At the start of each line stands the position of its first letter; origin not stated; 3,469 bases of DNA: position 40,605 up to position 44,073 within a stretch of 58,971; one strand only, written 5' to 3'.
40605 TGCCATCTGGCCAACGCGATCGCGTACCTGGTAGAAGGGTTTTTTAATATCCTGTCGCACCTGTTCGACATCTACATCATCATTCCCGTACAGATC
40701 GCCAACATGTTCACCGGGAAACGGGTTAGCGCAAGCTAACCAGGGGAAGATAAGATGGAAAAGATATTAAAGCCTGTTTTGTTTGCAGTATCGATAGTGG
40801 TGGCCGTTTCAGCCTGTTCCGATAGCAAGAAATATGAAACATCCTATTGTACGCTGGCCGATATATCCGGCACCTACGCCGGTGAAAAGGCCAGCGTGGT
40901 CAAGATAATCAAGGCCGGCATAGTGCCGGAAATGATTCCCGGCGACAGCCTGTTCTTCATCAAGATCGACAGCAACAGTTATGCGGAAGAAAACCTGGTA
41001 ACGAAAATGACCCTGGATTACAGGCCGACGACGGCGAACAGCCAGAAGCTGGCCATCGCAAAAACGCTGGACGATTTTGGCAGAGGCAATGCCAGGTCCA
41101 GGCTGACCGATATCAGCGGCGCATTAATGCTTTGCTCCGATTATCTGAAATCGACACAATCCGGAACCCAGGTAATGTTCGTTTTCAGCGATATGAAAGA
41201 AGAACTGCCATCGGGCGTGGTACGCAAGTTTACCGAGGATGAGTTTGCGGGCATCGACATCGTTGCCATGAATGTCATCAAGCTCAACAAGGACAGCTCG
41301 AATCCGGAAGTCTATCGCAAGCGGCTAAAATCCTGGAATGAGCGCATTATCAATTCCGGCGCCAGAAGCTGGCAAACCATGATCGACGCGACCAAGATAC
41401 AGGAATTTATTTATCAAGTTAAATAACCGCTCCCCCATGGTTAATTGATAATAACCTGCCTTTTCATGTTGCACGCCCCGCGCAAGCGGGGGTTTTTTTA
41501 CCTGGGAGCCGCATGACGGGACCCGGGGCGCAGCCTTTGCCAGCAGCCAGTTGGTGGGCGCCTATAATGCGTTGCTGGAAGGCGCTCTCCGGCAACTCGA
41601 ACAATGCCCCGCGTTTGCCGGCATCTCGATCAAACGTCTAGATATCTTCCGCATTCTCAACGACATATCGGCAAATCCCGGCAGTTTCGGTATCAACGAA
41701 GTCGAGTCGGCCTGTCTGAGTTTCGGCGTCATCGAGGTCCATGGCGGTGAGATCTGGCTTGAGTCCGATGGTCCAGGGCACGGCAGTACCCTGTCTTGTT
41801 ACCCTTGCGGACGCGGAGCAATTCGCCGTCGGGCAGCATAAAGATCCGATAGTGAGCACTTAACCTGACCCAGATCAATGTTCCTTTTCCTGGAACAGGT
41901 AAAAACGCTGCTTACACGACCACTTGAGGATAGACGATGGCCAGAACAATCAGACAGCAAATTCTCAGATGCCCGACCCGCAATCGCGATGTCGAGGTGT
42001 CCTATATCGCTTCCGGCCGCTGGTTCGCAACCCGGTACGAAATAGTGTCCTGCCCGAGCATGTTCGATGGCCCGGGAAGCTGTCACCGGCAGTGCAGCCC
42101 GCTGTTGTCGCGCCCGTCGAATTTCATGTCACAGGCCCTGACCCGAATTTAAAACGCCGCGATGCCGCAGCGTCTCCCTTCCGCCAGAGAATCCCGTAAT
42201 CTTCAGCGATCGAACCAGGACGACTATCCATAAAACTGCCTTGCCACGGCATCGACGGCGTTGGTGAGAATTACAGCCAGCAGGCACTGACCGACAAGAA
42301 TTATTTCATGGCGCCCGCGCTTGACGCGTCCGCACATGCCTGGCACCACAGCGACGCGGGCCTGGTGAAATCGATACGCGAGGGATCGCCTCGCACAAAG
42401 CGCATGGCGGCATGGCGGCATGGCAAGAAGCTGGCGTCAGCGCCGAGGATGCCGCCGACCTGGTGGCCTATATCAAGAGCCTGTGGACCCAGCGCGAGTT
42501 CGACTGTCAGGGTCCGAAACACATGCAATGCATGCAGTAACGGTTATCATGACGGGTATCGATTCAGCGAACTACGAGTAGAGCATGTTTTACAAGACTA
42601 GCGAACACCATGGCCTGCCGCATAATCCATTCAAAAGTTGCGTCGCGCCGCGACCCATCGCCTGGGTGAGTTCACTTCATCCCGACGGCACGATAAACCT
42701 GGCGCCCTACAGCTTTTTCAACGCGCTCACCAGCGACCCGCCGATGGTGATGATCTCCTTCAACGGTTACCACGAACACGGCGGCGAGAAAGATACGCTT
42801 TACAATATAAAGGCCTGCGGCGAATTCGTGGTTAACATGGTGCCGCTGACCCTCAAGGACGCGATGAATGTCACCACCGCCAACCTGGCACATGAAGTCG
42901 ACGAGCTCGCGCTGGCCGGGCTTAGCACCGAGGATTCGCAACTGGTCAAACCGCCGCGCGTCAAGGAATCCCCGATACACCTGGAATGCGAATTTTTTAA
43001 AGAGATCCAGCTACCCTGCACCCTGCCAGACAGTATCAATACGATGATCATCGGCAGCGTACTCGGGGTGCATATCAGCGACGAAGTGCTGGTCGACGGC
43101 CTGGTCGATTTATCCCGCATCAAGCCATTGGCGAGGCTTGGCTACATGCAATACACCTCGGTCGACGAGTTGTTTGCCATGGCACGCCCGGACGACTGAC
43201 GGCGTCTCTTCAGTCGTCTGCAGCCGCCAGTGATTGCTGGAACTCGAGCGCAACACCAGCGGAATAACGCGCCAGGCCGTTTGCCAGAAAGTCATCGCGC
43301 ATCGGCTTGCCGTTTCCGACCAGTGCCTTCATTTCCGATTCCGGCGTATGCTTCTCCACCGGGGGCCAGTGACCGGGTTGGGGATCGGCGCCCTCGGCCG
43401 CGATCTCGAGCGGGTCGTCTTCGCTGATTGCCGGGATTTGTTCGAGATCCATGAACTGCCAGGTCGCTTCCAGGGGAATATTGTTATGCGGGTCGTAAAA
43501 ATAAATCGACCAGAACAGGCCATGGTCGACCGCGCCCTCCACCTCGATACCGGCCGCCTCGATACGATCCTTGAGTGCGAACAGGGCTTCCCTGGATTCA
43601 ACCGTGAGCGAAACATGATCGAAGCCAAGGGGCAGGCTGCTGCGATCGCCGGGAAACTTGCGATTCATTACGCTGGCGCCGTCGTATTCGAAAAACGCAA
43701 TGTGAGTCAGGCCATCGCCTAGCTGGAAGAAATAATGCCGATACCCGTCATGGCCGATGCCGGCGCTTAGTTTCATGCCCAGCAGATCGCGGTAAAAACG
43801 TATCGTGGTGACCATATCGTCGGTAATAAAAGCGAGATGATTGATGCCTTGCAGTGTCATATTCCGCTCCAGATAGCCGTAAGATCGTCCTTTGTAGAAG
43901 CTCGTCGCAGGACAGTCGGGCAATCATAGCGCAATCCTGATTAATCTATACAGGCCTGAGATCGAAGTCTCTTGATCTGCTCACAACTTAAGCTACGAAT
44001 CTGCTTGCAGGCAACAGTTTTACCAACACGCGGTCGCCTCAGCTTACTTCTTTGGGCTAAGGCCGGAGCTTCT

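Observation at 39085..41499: AT-rich cassette of unknown function: small membrane peptide, coiled-coil polytopic membrane protein and vWA-like lipoprotein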

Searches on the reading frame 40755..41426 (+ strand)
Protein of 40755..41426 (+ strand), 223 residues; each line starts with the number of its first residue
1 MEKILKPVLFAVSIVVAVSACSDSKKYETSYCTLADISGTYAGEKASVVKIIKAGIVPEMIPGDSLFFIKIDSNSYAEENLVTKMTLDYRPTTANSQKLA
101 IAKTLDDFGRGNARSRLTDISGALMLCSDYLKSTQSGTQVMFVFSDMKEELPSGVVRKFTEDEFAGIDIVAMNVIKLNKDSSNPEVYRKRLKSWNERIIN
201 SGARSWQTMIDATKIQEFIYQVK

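Call 3: search_protein_families(library=pfam, proteins=[window:40755-41426:+], max_evalue=0.1)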
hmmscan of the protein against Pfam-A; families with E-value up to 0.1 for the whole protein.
window:40755-41426:+ (223 aa): 1 family
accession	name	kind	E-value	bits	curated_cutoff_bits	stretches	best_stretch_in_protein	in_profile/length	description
PF13519.12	VWA_2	-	0.025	15.7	27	1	90-147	54-106/107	von Willebrand factor type A domain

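Call 4: search_protein_families(library=padloc, proteins=[window:40755-41426:+], max_evalue=0.1)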
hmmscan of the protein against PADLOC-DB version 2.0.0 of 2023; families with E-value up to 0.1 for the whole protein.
window:40755-41426:+ (223 aa): 0 families

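Call 5: search_protein_families(library=ncbifam, proteins=[window:40755-41426:+], max_evalue=0.1)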
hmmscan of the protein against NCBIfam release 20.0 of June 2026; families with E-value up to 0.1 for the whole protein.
window:40755-41426:+ (223 aa): 0 families

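Call 7: find_homologous_proteins(query=window:40755-41426:+)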
Query window:40755-41426:+ (223 aa): 501 proteins with E <= 0.001 among 701 candidates; the best 120 are listed.
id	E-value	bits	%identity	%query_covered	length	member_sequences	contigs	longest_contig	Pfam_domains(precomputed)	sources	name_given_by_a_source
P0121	7.6e-134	462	96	100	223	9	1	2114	-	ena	-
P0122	1.4e-128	445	91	100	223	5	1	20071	-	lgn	-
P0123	6.6e-125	433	88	100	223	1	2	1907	-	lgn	-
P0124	4.1e-124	430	87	100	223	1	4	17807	-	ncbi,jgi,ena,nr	ncbi:MAG: hypothetical protein OEU50_18220 [Gammaproteobacteria bacterium]|nr:hypothetical protein [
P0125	5.7e-124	430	87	100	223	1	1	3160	-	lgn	-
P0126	1.1e-123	429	87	100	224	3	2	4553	-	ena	-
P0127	1.5e-123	428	87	100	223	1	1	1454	-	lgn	-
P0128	2.3e-123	428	87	100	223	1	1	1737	-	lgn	-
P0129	2.6e-123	427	87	100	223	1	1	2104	-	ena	-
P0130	3.0e-123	427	87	100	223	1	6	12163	-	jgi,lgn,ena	jgi:hypothetical protein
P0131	7.3e-123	426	87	100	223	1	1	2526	-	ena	-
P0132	7.6e-123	426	87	100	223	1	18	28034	-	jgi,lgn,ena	jgi:hypothetical protein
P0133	8.7e-123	426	86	100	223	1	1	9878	-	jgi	-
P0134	2.4e-122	424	86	100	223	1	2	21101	-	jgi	jgi:hypothetical protein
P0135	2.8e-122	424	87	100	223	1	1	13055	-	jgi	jgi:hypothetical protein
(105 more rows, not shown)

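Call 35: search_solved_structures(query=A4, max_evalue=1, show_alignments=2)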
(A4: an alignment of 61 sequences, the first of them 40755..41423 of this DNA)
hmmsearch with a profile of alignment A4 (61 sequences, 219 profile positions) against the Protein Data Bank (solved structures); distinct sequences matched with E-value up to 1: 1.
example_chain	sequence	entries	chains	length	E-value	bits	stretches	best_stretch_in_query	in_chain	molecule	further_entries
7xad_C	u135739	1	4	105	0.92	12.4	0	144-208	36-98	DBL2_02 binder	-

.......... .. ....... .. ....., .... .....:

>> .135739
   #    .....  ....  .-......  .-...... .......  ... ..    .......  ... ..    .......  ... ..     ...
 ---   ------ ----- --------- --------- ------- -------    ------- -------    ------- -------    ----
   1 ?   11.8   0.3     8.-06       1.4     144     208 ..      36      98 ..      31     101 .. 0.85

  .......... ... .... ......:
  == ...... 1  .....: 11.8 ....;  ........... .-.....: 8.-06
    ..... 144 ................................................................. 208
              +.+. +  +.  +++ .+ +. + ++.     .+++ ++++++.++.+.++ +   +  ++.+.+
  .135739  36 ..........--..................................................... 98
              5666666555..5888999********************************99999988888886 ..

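Call 36: search_protein_families(library=pfam, alignment_id=A4, max_evalue=0.1)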
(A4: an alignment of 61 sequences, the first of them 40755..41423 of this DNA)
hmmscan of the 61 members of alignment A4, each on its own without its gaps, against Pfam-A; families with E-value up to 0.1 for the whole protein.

A. member 1, window:40755-41423:+ (223 aa): 1 family
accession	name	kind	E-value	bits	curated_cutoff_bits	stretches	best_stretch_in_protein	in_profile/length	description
PF13519.12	VWA_2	-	0.025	15.7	27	1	90-147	54-106/107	von Willebrand factor type A domain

B. families by the number of members that match (of 61 scanned): 7 families
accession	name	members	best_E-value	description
PF13519.12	VWA_2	26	0.0041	von Willebrand factor type A domain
PF00467.35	KOW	4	0.024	KOW motif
PF08139.17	LPAM_1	2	0.007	Prokaryotic membrane lipoprotein lipid attachment site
PF05861.17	PhnI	1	0.0043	Bacterial phosphonate metabolism protein (PhnI)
PF14639.11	YqgF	1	0.017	Holliday-junction resolvase-like of SPT6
PF00092.34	VWA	1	0.071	von Willebrand factor type A domain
PF14417.12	MEDS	1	0.075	MEDS: MEthanogen/methylotroph, DcmR Sensory domain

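Call 43: predict_structure(alignment_id=A4)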
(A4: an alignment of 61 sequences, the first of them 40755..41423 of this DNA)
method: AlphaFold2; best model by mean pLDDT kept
length: 223 residues; sequences in the alignment: 61
mean_pLDDT: 88.2   pTM: 0.82
mean pLDDT of the five models: 88.2, 87.9, 86.9, 86.4, 85.6
residues with pLDDT >= 90: 145; 70-90: 47; 50-70: 31; < 50: 0
segments of 3 or more residues with pLDDT < 50: none
pLDDT, mean of each block of 10 residues (from residue 1): 60 63 77 92 90 96 97 89 96 97 96 90 96 94 93 88 96 70 80 95 93 92 92
secondary structure, 60 per line:
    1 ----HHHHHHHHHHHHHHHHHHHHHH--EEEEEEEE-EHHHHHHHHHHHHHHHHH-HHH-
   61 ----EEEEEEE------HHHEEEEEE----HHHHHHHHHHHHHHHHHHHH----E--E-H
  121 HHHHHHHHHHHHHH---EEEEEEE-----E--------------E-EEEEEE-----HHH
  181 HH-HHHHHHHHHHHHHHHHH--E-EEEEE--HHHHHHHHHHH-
elements in order: H5-26 E29-36 H39-55 E65-71 E81-86 H91-110 H120-134 E138-144 E167-172 H178-182 H184-200 E205-209 H212-222

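Call 46: fold_search(model_id=the predicted structure, library=pdb)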
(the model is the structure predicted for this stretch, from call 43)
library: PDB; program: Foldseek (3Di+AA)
matches with E <= 10: 842; with E <= 0.001: 85
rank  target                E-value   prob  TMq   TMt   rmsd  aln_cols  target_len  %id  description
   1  9ykb_B                3.2e-06  1.00  0.55  0.49   3.9       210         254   16  The von Willebrand factor A domain of human capillary morphogenesis gene II, fused to the 1TEL crystallization chapero (released 2025-10-22)
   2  7o4i_6                1.0e-05  1.00  0.43  0.30  13.5       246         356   10  Yeast RNA polymerase II transcription pre-initiation complex with initial transcription bubble (released 2021-06-16)
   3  8fzu_A                1.2e-05  1.00  0.54  0.48   4.4       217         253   16  The von Willebrand factor A domain of human capillary morphogenesis gene II, flexibly fused to the 1TEL crystallizatio (released 2023-07-19)
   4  6fpy_B                1.2e-05  1.00  0.47  0.20   6.6       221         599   16  Inter-alpha-inhibitor heavy chain 1, wild type (released 2019-02-27)
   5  1t6b_Y                1.3e-05  1.00  0.56  0.71   4.2       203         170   15  Crystal structure of B. anthracis Protective Antigen complexed with human Anthrax toxin receptor (released 2004-07-20)
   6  9ykb_A                2.1e-05  1.00  0.55  0.49   4.0       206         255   16  The von Willebrand factor A domain of human capillary morphogenesis gene II, fused to the 1TEL crystallization chapero (released 2025-10-22)
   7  9vlg_A                2.1e-05  1.00  0.47  0.14   6.1       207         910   15  Structure of human alpha-2/delta-1 with crisugabalin (released 2026-01-07)
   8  8fzu_C                4.0e-05  1.00  0.54  0.48   4.4       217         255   16  The von Willebrand factor A domain of human capillary morphogenesis gene II, flexibly fused to the 1TEL crystallizatio (released 2023-07-19)
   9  1v7p_C                4.2e-05  1.00  0.50  0.56   5.2       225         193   15  Structure of EMS16-alpha2-I domain complex (released 2004-09-07)
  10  1aox_A                4.5e-05  1.00  0.52  0.57   5.3       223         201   16  I DOMAIN FROM INTEGRIN ALPHA2-BETA1 (released 1998-11-25)
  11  6fpy_A                4.5e-05  1.00  0.45  0.19   6.8       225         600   13  Inter-alpha-inhibitor heavy chain 1, wild type (released 2019-02-27)
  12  2nut_B                6.1e-05  1.00  0.42  0.14   7.3       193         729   16  Crystal Structure of the human Sec23a/24a heterodimer, complexed with the SNARE protein Sec22b (released 2007-05-22)
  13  2odp_A                6.1e-05  1.00  0.47  0.24   6.5       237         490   14  Complement component C2a, the catalytic fragment of C3- and C5-convertase of human complement (released 2007-02-06)
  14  3egd_B                6.9e-05  1.00  0.43  0.14   9.6       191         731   14  Crystal structure of the mammalian COPII-coat protein Sec23a/24a complexed with the SNARE protein Sec22 and bound to t (released 2008-10-21)
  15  6nd8_C                7.3e-05  1.00  0.48  0.54   5.8       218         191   16  RHODOCETIN IN COMPLEX WITH THE INTEGRIN ALPHA2-A DOMAIN AND BARIUM (released 2018-12-26)
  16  4jdu                  7.3e-05  1.00  0.45  0.49   7.6       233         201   12  The crystal structure of an aerotolerance-related membrane protein from Bacteroides fragilis NCTC 9343 with multiple mut (released 2013-03-27)
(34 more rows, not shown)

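Call 63: search_dna_similar(query=window:40755-41423:+, collection=plasmids, mode=protein, max_evalue=0.001, max_rows=15)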
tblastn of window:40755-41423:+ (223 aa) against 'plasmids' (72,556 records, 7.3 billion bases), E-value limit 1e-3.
No match.

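Call 65: search_protein_families(library=phrogs, proteins=[window:40755-41423:+], max_evalue=0.01)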
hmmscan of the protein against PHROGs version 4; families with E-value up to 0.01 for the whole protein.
window:40755-41423:+ (223 aa): 0 families

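Call 76: search_protein_families(library=ncbifam, alignment_id=A4, max_evalue=0.01)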
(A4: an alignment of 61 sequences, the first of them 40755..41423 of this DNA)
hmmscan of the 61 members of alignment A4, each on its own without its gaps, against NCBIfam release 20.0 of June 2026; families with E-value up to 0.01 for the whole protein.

A. member 1, window:40755-41423:+ (223 aa): 0 families

B. families by the number of members that match (of 61 scanned): 0 families

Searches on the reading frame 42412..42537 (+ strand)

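Call 67: search_protein_families(library=pfam, proteins=[window:42412-42537:+], max_evalue=0.1)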
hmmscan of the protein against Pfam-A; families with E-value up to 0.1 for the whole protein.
window:42412-42537:+ (42 aa): 1 family
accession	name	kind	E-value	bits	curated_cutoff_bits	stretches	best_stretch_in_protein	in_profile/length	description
PF00034.26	Cytochrom_C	-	0.055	15.2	21.3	1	7-25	72-90/90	Cytochrome c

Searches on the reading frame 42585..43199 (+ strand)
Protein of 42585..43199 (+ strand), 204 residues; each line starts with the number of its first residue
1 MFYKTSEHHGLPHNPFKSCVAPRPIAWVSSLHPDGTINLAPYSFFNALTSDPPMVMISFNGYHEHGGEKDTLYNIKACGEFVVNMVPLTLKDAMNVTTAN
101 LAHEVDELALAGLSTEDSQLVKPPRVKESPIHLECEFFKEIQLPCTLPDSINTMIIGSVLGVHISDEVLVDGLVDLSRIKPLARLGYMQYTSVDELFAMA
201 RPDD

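Call 3: search_protein_families(library=pfam, proteins=[window:42585-43199:+], max_evalue=0.1)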
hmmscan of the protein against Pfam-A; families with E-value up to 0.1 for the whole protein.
window:42585-43199:+ (204 aa): 1 family
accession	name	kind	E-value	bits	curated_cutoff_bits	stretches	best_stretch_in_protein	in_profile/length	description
PF01613.24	Flavin_Reduct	-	5.2e-22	79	27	1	22-170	5-139/153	Flavin reductase like domain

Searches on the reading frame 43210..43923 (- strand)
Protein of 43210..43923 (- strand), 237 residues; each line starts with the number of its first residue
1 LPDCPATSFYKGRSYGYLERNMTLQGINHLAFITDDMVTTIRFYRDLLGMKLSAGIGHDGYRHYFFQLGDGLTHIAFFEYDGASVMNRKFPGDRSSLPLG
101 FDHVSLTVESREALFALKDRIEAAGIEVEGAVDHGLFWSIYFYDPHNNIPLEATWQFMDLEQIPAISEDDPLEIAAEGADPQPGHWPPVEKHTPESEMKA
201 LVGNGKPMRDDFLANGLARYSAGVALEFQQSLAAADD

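Call 3: search_protein_families(library=pfam, proteins=[window:43210-43923:-], max_evalue=0.1)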
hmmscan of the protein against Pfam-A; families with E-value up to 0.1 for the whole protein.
window:43210-43923:- (237 aa): 3 families
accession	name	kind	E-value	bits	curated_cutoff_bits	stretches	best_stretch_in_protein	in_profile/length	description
PF00903.31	Glyoxalase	-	1.8e-15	57.8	20.6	1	26-148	1-117/121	Glyoxalase/Bleomycin resistance protein/Dioxygenase superfamily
PF03909.22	BSD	-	0.03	14.7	24.6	1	124-143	31-47/58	BSD domain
PF13669.12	Glyoxalase_4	-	0.062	14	27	0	28-129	1-94/109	Glyoxalase/Bleomycin resistance protein/Dioxygenase superfamily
